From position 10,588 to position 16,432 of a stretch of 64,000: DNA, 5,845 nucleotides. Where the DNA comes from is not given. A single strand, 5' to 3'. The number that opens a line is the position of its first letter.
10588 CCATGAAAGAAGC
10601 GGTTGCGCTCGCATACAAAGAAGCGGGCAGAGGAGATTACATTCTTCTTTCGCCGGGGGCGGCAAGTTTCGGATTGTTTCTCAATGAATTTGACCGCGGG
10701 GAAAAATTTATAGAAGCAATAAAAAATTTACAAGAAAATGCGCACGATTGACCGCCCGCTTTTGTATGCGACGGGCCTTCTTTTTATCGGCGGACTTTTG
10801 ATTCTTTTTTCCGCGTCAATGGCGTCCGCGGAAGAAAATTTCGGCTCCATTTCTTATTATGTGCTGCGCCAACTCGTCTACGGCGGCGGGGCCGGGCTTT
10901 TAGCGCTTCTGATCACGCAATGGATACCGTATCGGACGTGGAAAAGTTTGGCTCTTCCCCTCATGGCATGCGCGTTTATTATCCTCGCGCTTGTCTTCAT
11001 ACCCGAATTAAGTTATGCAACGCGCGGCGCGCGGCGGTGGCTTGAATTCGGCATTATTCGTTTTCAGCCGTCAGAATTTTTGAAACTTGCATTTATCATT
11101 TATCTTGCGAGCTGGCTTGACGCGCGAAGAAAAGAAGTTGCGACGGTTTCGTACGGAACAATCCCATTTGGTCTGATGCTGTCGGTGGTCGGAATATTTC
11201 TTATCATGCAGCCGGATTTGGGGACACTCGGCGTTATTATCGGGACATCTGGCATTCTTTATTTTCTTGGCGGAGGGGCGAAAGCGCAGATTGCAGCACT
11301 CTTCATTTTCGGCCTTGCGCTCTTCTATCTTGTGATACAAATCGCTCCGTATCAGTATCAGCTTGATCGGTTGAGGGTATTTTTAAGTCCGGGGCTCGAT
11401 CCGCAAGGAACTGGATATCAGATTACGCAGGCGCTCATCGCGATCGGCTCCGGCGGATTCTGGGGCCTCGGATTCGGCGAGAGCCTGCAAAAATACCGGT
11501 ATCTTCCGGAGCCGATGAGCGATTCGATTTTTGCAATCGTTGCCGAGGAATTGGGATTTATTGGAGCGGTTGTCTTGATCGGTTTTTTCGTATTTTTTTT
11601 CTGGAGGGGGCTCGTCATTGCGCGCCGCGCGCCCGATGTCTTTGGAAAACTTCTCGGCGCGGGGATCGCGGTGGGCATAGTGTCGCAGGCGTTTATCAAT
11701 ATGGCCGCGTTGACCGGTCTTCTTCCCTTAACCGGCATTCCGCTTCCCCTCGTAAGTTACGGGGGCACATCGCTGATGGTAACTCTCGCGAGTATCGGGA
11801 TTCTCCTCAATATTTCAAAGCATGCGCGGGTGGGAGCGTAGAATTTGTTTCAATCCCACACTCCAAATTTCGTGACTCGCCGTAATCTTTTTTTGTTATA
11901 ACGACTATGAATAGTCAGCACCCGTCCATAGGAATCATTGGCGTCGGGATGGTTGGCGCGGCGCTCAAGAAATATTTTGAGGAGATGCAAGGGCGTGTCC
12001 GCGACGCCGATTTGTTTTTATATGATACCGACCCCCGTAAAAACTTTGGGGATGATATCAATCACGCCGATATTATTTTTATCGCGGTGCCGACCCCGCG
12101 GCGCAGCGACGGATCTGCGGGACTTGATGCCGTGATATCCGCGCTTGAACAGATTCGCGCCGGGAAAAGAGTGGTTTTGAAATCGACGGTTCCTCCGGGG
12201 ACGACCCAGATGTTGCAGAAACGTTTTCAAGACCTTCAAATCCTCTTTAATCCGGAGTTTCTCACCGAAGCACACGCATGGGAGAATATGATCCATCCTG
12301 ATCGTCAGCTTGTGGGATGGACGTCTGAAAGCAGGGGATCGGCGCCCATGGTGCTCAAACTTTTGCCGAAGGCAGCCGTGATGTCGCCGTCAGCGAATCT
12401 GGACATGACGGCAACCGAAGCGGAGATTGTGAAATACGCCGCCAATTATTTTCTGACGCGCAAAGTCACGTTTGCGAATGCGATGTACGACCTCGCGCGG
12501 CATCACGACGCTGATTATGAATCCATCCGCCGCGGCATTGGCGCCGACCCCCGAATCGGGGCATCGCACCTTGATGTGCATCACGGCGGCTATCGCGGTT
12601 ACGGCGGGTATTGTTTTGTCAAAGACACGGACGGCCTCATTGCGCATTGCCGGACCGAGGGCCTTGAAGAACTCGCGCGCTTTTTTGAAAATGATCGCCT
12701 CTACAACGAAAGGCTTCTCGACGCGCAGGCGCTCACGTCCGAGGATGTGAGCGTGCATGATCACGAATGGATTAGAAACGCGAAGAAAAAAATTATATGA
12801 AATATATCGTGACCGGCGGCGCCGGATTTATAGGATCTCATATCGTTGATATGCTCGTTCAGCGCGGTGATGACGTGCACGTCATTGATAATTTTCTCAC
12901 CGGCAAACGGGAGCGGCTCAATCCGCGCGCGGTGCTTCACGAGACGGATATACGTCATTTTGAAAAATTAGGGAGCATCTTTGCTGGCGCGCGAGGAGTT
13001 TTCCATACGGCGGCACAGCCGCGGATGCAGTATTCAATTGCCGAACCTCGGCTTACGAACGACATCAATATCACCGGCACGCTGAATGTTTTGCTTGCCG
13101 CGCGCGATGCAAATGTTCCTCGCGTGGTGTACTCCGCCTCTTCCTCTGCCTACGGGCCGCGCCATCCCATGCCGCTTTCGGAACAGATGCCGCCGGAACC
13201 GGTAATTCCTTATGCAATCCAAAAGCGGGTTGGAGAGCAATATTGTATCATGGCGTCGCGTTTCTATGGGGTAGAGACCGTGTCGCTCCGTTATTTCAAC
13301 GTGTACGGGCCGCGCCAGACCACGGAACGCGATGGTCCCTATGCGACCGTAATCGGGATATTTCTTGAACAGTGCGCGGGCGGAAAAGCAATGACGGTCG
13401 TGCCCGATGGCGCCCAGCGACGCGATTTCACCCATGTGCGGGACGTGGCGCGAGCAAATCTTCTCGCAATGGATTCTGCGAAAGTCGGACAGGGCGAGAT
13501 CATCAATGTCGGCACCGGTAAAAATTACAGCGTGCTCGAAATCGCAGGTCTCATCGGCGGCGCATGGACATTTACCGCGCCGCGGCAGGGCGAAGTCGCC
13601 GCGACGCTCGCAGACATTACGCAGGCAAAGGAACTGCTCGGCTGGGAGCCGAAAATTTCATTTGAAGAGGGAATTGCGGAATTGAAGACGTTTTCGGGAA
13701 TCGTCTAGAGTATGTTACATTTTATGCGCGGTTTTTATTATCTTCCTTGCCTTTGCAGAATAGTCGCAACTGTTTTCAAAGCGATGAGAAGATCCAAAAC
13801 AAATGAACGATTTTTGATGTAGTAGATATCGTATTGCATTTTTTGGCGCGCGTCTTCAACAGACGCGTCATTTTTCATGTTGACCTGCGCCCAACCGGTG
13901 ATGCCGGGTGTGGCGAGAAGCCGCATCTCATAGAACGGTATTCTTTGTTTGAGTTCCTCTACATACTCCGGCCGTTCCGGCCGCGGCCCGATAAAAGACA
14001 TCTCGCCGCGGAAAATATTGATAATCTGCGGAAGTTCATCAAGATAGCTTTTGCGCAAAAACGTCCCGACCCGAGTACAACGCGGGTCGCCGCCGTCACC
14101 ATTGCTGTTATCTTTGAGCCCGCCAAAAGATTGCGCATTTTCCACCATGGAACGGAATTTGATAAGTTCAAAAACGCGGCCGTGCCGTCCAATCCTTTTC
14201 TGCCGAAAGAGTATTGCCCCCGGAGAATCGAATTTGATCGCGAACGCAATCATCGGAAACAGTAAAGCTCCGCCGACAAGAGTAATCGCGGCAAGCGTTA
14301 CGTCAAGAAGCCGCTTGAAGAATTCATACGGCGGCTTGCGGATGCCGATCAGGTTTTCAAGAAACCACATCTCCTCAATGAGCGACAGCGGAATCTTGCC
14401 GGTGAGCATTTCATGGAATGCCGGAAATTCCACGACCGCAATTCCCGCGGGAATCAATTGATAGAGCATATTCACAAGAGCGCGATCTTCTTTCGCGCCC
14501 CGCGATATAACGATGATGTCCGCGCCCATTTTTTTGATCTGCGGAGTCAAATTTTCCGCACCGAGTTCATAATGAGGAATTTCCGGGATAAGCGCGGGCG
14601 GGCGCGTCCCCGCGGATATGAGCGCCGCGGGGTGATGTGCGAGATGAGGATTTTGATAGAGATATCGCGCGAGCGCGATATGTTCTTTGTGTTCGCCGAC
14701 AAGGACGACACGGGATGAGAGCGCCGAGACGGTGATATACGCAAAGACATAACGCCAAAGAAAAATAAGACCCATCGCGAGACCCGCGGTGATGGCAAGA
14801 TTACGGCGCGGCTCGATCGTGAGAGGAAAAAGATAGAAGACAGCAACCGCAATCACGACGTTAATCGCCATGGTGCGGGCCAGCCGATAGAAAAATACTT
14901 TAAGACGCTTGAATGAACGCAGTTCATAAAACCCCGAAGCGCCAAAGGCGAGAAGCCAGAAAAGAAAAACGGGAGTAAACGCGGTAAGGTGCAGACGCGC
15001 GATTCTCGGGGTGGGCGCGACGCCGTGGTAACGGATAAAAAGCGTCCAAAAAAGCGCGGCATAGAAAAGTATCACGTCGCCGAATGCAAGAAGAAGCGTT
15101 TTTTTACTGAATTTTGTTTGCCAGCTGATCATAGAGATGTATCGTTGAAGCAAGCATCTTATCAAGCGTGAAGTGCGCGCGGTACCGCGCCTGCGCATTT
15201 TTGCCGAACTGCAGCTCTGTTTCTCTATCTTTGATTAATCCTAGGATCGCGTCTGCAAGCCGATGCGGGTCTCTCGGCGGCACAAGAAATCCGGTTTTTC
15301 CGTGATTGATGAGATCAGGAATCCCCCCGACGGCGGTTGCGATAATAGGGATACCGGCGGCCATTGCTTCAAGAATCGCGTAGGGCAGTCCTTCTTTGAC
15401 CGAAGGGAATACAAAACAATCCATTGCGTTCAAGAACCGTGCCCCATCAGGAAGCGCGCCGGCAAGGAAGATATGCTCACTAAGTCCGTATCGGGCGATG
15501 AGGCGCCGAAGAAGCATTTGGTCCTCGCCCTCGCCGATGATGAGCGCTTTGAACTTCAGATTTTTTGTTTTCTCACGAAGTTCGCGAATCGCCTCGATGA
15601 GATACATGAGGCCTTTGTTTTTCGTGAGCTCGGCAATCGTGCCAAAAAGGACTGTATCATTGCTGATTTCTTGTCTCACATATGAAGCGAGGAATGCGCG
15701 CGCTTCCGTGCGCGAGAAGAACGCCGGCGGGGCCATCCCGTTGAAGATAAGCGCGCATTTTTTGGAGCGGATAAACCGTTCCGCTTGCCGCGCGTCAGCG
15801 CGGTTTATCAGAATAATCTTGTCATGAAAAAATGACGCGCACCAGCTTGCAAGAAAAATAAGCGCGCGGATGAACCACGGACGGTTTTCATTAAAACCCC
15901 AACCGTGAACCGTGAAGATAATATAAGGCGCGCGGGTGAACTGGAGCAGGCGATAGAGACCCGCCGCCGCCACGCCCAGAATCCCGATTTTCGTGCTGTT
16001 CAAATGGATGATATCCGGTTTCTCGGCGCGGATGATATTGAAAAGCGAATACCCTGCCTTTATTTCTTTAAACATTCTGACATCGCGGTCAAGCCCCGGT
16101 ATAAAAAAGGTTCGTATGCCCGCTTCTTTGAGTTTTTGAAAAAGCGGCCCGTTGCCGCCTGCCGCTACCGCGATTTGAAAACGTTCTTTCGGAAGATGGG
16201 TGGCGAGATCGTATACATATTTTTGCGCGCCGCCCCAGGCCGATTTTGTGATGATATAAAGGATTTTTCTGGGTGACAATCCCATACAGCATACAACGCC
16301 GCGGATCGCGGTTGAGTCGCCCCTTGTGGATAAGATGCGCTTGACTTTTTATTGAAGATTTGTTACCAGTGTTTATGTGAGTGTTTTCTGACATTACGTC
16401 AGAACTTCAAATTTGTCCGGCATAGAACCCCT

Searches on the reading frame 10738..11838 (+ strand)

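Call 65: search_protein_families(library=pfam, proteins=[window:10738-11838:+], max_evalue=0.00001)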
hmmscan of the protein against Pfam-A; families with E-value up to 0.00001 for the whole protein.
window:10738-11838:+ (367 aa): 1 family
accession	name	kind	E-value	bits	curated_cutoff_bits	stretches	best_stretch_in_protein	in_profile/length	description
PF01098.24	FTSW_RODA_SPOVE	-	2.5e-98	329.8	26.4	1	11-364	7-355/356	Cell cycle protein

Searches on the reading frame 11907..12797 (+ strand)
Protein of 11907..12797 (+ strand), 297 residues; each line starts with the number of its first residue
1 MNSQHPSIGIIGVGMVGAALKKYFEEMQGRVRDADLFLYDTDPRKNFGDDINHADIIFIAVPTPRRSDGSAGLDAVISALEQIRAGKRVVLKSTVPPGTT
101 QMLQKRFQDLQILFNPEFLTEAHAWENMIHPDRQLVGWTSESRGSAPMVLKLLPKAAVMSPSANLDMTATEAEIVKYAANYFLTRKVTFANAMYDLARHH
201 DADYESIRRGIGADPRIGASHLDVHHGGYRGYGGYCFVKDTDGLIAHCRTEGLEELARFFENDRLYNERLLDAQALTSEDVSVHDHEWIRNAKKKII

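Call 65: search_protein_families(library=pfam, proteins=[window:11907-12797:+], max_evalue=0.00001)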
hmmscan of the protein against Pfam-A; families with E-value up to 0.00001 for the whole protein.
window:11907-12797:+ (297 aa): 2 families
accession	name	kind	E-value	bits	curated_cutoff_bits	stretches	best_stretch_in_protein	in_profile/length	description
PF03721.20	UDPG_MGDP_dh_N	-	2.1e-21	76.8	27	1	47-144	70-181/187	UDP-glucose/GDP-mannose dehydrogenase family, NAD binding domain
PF00984.24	UDPG_MGDP_dh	-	1.6e-19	70.2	25.4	1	171-268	2-93/94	UDP-glucose/GDP-mannose dehydrogenase family, central domain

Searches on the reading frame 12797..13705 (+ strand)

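Call 65: search_protein_families(library=pfam, proteins=[window:12797-13705:+], max_evalue=0.00001)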
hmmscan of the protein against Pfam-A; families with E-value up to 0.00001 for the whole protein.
window:12797-13705:+ (303 aa): 7 families
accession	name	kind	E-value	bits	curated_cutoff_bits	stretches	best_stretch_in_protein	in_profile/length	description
PF01370.27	Epimerase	-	1.2e-58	198.8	20.9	1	4-239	2-240/240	NAD dependent epimerase/dehydratase family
PF16363.11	GDP_Man_Dehyd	-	1.8e-51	176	27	1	4-295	1-331/332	GDP-mannose 4,6 dehydratase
PF01073.25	3Beta_HSD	-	1.1e-24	87.4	22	1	4-225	1-229/280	3-beta hydroxysteroid dehydrogenase/isomerase family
PF02719.21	Polysacc_synt_2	-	4.8e-09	36.3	20.2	1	4-250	2-240/293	Polysaccharide biosynthesis protein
PF04321.23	RmlD_sub_bind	-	7e-09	35.6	27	1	1-229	1-201/287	RmlD substrate binding domain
PF13460.12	NAD_binding_10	-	1.1e-07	32.3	27.2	1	7-149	1-130/184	NAD(P)H-binding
PF07993.18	NAD_binding_4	-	1.4e-06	28.1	20.1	0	66-135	90-156/258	Male sterility protein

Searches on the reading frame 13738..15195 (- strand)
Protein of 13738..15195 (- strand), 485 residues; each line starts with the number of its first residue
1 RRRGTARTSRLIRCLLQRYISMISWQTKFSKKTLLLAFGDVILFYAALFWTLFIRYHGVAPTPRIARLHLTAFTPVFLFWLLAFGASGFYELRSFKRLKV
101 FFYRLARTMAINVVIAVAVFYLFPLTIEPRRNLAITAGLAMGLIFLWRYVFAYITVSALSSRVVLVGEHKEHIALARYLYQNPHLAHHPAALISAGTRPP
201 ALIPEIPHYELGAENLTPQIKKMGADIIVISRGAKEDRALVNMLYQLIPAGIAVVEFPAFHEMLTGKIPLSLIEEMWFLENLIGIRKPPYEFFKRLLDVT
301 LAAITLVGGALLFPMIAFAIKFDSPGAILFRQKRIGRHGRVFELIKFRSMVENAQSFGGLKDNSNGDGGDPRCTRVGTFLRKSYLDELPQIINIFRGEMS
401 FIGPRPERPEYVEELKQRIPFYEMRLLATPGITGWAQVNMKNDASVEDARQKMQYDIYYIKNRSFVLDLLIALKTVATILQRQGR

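Call 66: search_protein_families(library=pfam, proteins=[window:13738-15195:-], max_evalue=0.00001)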
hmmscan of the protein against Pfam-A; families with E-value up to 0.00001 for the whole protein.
window:13738-15195:- (485 aa): 1 family
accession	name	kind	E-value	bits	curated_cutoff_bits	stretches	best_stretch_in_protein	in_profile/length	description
PF02397.22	Bac_transf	-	2.8e-60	203.4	27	1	294-480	1-178/179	Bacterial sugar transferase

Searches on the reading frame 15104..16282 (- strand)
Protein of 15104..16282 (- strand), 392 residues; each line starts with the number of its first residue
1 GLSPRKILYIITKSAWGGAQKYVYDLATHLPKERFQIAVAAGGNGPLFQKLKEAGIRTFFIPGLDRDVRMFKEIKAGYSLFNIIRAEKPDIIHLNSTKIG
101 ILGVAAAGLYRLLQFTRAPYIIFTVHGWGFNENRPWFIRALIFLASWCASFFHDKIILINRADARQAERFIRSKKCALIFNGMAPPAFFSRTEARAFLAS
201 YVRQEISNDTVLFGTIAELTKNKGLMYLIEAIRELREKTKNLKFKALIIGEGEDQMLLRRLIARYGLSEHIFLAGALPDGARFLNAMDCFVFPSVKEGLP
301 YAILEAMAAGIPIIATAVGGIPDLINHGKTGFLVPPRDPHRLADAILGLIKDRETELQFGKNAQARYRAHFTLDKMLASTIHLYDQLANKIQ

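Call 66: search_protein_families(library=pfam, proteins=[window:15104-16282:-], max_evalue=0.00001)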
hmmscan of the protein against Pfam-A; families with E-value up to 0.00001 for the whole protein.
window:15104-16282:- (392 aa): 5 families
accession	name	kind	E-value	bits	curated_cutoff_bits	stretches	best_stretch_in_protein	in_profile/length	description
PF00534.26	Glycos_transf_1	-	2.6e-41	141.5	26.4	1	206-365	11-171/172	Glycosyl transferases group 1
PF13692.12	Glyco_trans_1_4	-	3.9e-39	134.6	27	1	213-352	4-142/142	Glycosyl transferases group 1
PF13439.12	Glyco_transf_4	-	8.5e-15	55.6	28.5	1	16-182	1-165/170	Glycosyltransferase Family 4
PF13579.12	Glyco_trans_4_4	-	1.6e-13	51.7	29.7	1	17-182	1-158/158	Glycosyl transferase 4-like domain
PF13524.12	Glyco_trans_1_2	-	7.3e-06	26.4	25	0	296-377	60-139/144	Glycosyl transferase-like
